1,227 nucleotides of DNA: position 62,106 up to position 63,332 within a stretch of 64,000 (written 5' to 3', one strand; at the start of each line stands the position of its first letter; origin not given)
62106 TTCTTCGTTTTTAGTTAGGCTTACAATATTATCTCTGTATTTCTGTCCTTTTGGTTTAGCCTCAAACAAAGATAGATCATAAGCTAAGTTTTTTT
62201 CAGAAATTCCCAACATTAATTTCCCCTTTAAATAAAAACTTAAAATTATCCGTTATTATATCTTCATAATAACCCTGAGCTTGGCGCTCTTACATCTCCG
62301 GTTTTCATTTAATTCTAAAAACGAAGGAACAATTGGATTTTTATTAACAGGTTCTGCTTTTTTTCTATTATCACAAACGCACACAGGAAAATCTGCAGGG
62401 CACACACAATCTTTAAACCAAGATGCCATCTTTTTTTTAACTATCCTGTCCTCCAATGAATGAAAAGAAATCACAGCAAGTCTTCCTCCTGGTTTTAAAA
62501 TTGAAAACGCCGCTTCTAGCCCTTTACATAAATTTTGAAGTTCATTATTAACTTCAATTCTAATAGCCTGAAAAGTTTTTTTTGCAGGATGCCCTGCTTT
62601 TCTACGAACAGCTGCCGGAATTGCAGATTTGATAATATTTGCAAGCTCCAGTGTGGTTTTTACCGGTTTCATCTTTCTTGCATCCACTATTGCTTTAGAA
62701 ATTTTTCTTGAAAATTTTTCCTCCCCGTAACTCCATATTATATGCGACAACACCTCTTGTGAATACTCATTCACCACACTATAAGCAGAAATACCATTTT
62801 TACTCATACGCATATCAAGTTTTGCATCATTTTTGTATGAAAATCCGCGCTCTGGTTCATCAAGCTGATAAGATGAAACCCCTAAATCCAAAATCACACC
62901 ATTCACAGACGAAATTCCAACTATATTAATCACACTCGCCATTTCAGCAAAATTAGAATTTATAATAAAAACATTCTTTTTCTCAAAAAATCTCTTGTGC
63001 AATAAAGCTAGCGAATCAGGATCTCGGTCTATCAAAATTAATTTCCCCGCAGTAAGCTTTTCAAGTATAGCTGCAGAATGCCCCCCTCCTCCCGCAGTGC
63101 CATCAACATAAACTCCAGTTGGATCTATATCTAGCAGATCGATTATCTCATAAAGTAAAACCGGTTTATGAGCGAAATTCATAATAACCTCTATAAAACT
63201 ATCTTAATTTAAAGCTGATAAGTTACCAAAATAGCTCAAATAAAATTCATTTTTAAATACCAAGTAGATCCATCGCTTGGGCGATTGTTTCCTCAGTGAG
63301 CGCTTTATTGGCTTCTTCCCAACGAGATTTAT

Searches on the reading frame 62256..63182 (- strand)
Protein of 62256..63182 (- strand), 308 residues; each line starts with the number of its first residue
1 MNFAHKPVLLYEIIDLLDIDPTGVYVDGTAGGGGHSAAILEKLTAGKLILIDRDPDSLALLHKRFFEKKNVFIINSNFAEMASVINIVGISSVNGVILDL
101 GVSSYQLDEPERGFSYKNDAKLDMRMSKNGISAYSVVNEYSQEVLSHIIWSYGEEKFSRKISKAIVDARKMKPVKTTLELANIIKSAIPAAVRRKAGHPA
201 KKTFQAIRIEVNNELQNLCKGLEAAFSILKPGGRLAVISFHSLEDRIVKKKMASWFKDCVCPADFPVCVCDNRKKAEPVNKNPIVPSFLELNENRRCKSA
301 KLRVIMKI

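Call 80: search_protein_families(library=pfam, proteins=[window:62256-63182:-], max_evalue=0.001)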
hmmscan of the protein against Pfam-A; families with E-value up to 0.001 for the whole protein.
window:62256-63182:- (308 aa): 2 families
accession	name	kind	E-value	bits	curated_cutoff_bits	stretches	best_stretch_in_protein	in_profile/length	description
PF01795.25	Methyltransf_5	-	3.3e-113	378.7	27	1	2-307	1-308/309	MraW methylase family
PF13847.12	Methyltransf_31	-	0.00015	21.9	27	0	207-260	79-132/145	Methyltransferase domain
